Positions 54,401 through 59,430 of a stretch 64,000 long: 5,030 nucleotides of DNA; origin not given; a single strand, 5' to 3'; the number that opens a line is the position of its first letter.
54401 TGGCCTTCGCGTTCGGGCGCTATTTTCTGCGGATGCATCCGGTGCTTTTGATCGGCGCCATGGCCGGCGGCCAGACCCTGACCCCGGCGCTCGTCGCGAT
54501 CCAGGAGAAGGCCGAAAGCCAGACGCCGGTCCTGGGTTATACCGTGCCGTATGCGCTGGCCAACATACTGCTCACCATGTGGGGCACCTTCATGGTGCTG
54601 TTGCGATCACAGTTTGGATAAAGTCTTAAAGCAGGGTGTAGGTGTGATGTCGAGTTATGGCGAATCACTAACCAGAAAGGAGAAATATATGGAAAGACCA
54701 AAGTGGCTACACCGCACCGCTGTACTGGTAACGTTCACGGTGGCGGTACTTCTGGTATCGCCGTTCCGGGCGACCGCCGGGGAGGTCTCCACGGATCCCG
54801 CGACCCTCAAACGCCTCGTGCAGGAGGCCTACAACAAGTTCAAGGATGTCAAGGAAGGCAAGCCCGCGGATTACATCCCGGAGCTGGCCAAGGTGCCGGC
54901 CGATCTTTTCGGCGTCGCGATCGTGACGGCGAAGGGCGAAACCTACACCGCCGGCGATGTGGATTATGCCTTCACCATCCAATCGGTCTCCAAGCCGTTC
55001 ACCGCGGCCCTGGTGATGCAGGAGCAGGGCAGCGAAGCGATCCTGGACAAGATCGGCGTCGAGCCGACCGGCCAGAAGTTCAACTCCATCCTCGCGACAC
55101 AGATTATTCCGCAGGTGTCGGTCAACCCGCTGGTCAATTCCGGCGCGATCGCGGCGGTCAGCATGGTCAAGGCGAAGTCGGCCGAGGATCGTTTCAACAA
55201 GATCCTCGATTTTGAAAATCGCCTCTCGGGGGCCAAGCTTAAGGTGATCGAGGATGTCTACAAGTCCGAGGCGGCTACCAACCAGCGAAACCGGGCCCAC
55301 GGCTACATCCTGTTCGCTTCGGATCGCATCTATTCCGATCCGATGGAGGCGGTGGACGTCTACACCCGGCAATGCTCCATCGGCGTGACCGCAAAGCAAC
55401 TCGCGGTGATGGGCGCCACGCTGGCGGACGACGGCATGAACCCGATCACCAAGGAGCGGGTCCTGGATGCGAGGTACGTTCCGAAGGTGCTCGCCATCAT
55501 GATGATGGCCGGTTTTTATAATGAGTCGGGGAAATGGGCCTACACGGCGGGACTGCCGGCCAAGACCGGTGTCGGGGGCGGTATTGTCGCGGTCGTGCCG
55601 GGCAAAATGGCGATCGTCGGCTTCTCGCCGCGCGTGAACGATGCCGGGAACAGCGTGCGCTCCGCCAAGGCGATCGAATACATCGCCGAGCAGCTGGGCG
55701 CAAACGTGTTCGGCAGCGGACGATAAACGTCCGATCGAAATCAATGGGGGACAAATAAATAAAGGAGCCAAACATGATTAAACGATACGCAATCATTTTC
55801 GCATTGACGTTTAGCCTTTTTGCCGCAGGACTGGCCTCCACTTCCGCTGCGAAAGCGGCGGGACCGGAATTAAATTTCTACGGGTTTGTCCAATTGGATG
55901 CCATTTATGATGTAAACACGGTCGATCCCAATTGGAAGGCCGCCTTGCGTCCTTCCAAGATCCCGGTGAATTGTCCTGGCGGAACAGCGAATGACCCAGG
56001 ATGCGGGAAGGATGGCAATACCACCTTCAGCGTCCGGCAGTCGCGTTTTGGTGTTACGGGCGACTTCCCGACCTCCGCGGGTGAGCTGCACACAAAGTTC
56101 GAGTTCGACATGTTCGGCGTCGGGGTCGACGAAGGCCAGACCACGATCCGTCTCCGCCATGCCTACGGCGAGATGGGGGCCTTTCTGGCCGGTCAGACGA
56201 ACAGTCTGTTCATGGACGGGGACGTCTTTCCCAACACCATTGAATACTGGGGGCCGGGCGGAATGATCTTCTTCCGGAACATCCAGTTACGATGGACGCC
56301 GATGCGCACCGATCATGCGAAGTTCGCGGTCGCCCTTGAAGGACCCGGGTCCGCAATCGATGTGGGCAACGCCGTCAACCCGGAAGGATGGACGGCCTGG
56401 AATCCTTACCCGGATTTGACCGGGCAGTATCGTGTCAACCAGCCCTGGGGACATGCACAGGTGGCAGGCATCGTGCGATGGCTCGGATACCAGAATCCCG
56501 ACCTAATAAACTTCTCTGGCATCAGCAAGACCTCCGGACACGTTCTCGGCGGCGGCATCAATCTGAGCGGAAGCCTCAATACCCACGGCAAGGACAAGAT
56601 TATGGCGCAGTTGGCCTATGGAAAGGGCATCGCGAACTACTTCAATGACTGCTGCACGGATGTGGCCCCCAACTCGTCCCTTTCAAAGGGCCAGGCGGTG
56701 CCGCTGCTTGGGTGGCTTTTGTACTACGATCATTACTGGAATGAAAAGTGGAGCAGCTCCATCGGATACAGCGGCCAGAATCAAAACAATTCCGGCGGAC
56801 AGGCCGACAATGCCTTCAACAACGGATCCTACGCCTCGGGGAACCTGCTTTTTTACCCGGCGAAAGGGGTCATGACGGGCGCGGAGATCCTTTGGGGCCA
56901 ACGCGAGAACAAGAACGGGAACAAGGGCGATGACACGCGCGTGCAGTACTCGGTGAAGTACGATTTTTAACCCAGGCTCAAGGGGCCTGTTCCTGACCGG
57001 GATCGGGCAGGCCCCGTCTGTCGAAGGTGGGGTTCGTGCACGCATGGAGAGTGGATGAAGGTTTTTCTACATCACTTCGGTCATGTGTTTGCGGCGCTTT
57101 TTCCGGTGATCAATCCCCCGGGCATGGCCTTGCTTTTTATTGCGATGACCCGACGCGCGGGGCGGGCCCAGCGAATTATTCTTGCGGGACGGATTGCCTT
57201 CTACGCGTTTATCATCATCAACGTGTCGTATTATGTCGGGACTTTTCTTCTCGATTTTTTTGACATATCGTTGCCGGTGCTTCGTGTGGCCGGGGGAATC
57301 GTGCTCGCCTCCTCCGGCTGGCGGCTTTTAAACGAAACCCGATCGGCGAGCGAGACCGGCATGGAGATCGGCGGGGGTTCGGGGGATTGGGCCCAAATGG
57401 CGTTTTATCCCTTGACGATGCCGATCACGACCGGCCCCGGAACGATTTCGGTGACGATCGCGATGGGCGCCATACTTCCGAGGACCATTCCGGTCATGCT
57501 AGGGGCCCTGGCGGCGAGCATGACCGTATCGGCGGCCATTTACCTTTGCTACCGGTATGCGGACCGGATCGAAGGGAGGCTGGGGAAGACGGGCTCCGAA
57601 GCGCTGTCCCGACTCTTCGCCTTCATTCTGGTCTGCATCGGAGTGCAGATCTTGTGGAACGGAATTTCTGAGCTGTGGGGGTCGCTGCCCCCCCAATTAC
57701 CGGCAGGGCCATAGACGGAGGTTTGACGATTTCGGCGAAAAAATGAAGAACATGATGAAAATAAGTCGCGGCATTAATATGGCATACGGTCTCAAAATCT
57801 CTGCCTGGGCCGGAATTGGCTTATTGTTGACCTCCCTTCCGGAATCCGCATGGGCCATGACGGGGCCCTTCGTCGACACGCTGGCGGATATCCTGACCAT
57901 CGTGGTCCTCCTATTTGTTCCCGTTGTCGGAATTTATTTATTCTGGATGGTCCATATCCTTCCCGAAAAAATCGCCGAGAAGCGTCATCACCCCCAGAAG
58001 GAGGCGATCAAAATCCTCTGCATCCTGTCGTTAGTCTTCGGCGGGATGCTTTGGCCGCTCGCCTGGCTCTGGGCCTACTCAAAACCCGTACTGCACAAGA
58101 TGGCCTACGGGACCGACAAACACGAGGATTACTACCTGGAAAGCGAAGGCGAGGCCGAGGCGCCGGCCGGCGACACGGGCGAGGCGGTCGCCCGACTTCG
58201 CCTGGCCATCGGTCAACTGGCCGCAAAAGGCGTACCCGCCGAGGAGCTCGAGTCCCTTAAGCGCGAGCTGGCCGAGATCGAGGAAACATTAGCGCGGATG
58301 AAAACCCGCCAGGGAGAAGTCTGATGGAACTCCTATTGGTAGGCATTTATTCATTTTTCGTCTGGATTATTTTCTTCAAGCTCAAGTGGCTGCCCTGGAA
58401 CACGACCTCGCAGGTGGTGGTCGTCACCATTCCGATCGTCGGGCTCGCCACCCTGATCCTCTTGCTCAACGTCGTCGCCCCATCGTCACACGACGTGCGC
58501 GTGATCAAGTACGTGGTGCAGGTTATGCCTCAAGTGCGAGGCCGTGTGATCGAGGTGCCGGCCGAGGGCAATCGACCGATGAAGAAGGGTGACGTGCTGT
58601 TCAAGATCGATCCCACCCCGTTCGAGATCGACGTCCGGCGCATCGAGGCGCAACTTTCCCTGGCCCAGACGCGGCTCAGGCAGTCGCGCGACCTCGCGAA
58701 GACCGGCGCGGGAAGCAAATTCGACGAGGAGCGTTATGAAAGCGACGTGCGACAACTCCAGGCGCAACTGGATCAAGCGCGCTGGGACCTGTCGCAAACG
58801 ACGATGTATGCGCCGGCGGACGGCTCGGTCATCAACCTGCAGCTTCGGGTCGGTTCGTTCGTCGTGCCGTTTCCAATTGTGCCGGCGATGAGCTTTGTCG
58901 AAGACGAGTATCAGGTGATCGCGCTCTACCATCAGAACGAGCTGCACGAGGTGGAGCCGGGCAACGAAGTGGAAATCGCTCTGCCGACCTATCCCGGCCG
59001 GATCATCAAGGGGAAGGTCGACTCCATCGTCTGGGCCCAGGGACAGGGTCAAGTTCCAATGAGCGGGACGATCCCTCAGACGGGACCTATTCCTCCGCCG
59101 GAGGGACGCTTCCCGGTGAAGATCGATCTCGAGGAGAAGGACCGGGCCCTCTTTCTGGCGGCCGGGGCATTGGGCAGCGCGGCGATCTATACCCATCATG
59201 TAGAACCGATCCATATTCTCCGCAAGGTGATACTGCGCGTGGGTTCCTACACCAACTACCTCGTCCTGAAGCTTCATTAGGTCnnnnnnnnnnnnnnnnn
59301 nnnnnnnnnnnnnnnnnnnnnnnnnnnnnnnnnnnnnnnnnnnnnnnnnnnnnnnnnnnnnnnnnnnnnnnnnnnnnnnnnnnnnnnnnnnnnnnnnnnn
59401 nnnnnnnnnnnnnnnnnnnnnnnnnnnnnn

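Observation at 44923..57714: Composite amino-acid deamidation / decarboxylation / antiport island, a candidate acid-tolerance or proton-motive module in an unreported combination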

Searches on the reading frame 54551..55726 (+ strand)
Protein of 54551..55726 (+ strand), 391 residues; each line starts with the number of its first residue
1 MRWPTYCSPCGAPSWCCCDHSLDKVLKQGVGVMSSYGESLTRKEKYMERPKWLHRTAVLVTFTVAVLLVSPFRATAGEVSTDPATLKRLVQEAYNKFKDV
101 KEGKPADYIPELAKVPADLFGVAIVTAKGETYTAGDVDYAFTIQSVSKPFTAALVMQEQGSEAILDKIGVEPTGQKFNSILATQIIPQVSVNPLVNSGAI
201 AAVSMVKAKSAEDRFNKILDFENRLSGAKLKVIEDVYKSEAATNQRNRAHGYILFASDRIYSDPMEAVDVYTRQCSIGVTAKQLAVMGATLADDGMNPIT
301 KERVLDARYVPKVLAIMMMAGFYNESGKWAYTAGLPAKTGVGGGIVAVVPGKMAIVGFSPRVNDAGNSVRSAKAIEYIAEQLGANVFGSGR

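Call 3: search_protein_families(library=pfam, proteins=[window:54551-55726:+])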
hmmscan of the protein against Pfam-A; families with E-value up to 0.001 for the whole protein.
window:54551-55726:+ (391 aa): 1 family
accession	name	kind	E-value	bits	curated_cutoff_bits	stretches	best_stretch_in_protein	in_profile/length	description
PF04960.20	Glutaminase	-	2.9e-107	358.6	27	1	103-387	1-286/286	Glutaminase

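Call 4: search_protein_families(library=ncbifam, proteins=[window:54551-55726:+])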
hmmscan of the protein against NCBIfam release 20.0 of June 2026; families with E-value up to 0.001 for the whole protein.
window:54551-55726:+ (391 aa): 6 families
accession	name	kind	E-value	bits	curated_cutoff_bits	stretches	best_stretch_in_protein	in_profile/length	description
NF009020.0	PRK12356.1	equivalog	1.4e-137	457.7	395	1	81-389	5-313/319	glutaminase A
TIGR03814.1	Gln_ase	equivalog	4.9e-107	357.5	255.4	1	87-387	2-300/300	glutaminase A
NF002134.0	PRK00971.1-4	equivalog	9.1e-95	317.9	557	1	88-387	7-307/429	glutaminase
NF002133.0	PRK00971.1-2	equivalog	1.1e-81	274.4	368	1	87-387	5-305/305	glutaminase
NF009021.0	PRK12357.1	equivalog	2.5e-67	227.4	470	1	90-387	17-326/326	glutaminase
NF002132.0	PRK00971.1-1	equivalog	2.1e-65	220.9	381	1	95-387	15-308/308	glutaminase B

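Call 70: search_solved_structures(query=window:54689-55726:+, max_evalue=1e-20)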
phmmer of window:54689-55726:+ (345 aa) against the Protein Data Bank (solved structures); distinct sequences matched with E-value up to 1e-20: 29.
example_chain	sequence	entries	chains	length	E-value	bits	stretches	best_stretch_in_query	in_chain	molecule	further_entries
1u60_A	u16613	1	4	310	2.1e-92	312.8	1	37-341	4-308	Probable glutaminase ybaS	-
3agd_A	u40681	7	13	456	1e-57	198.9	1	53-336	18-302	Salt-tolerant glutaminase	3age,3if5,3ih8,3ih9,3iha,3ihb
2pby_A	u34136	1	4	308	3.5e-56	193.8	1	40-340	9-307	Glutaminase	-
5d3o_A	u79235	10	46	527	2e-54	188.1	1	33-325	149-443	Glutaminase kidney isoform, mitochondrial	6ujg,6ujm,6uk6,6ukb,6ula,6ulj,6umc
5wj6_B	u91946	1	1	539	2.1e-54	188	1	33-325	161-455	Glutaminase kidney isoform, mitochondrial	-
5i94_A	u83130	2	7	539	2.1e-54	188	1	33-325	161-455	Glutaminase kidney isoform, mitochondrial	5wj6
5jyo_D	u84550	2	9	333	2.8e-54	187.6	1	39-325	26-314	Glutaminase kidney isoform, mitochondrial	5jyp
5w2j_A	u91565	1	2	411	3.6e-54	187.2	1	33-325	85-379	Glutaminase kidney isoform, mitochondrial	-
4o7d_A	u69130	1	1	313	3.7e-54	187.2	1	44-325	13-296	Glutaminase kidney isoform, mitochondrial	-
3vp4_A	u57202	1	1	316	3.7e-54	187.2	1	44-325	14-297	Glutaminase kidney isoform, mitochondrial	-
3czd_A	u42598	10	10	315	3.7e-54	187.2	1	44-325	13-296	Glutaminase kidney isoform | Glutaminase kidney isoform, mitochondrial | Glutaminase kidney isoform, mitochondrial 65 kDa chain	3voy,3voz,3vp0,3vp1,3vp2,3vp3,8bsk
8ima_A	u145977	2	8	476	5.4e-54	186.6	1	33-325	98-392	Glutaminase kidney isoform, mitochondrial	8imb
8bsl_A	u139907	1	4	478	5.5e-54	186.6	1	33-325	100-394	Glutaminase kidney isoform, mitochondrial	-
7rgg_A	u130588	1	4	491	5.8e-54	186.5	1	33-325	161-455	Glutaminase kidney isoform, mitochondrial 68 kDa chain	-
5uqe_A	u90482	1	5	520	6.4e-54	186.4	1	33-325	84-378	Glutaminase kidney isoform, mitochondrial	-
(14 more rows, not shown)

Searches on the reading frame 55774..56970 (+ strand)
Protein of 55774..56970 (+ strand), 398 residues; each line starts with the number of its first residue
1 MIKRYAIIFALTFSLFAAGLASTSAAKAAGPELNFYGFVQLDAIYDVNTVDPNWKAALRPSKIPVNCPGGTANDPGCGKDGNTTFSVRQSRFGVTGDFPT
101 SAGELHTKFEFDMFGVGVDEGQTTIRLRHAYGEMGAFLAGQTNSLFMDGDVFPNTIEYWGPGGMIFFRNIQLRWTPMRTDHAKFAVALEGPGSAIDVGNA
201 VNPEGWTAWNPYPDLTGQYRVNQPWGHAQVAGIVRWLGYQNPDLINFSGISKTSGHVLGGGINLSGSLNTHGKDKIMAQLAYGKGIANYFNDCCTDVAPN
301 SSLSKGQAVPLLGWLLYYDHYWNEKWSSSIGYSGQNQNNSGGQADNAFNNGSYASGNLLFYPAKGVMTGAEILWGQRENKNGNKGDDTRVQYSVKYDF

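Call 3: search_protein_families(library=pfam, proteins=[window:55774-56970:+])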
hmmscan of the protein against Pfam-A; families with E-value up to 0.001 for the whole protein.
window:55774-56970:+ (398 aa): 1 family
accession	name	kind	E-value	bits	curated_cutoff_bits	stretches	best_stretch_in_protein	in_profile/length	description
PF19577.5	DcaP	-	9.7e-25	87.9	27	1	31-234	67-252/410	DcaP outer membrane protein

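Call 4: search_protein_families(library=ncbifam, proteins=[window:55774-56970:+])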
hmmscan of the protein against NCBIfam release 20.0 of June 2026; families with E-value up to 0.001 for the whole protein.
window:55774-56970:+ (398 aa): 0 families

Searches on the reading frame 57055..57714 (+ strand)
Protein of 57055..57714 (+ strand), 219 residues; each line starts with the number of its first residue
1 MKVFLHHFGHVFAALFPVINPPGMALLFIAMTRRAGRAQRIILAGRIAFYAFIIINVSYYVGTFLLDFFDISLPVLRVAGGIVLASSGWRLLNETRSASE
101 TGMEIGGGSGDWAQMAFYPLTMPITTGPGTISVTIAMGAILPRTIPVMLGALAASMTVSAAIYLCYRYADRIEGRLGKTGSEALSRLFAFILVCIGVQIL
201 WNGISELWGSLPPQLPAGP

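Call 3: search_protein_families(library=pfam, proteins=[window:57055-57714:+])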
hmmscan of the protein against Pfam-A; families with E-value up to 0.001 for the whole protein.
window:57055-57714:+ (219 aa): 1 family
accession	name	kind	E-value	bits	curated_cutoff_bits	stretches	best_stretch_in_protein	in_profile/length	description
PF01914.23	MarC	-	9.6e-42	143.1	23.9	1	5-207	1-202/203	MarC family integral membrane protein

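Call 4: search_protein_families(library=ncbifam, proteins=[window:57055-57714:+])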
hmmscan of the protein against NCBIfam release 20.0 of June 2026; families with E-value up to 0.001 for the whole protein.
window:57055-57714:+ (219 aa): 4 families
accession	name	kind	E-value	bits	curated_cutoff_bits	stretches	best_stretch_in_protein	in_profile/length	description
NF008228.0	PRK10995.1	equivalog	2.4e-44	151.2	162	1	4-208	4-217/223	MarC family NAAT transporter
TIGR00427.1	TIGR00427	subfamily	2.3e-37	128.7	99.2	1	3-204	3-201/201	NAAT family transporter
NF008320.0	PRK11111.1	equivalog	1.4e-31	109.6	216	1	7-210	10-212/215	YchE family NAAT transporter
NF008010.0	PRK10739.1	equivalog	3.8e-12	46.6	215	1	15-205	11-192/197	YhgN family NAAT transporter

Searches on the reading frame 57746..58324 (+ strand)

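Call 57: search_protein_families(library=pfam, proteins=[window:57746-58324:+], max_evalue=0.01)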
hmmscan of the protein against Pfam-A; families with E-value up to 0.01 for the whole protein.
window:57746-58324:+ (192 aa): 2 families
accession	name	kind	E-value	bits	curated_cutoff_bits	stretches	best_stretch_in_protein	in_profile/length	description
PF11742.13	DUF3302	-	1.2e-18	67.4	32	1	48-111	2-65/77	Protein of unknown function (DUF3302)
PF14373.11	Imm_superinfect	-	0.0038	17.5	27.9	1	70-110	2-41/42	Superinfection immunity protein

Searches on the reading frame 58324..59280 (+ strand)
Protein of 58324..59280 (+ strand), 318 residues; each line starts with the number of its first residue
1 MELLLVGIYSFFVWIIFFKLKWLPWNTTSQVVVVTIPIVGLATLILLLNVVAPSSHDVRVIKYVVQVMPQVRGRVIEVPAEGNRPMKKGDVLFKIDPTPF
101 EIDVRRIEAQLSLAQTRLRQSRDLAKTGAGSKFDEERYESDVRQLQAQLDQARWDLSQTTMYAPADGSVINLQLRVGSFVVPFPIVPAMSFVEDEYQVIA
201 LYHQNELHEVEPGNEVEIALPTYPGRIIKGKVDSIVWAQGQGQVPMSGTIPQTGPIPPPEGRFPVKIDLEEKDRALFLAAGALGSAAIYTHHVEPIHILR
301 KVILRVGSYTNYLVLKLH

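Call 5: search_protein_families(library=pfam, proteins=[window:58324-59280:+])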
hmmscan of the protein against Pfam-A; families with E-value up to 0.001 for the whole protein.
window:58324-59280:+ (318 aa): 2 families
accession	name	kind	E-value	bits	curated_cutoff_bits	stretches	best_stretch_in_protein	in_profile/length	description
PF16576.10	HlyD_D23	-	8.8e-10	38.7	30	1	64-235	19-184/214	Barrel-sandwich domain of CusB or HlyD membrane-fusion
PF13437.12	HlyD_3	-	7e-08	33.6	22.2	0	161-251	2-82/106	HlyD family secretion protein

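Call 57: search_protein_families(library=pfam, proteins=[window:58324-59280:+], max_evalue=0.01)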
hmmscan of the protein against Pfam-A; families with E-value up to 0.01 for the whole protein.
window:58324-59280:+ (318 aa): 2 families
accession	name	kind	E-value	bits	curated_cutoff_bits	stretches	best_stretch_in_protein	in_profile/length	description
PF16576.10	HlyD_D23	-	8.8e-10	38.7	30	1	64-235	19-184/214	Barrel-sandwich domain of CusB or HlyD membrane-fusion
PF13437.12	HlyD_3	-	7e-08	33.6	22.2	1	161-251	2-82/106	HlyD family secretion protein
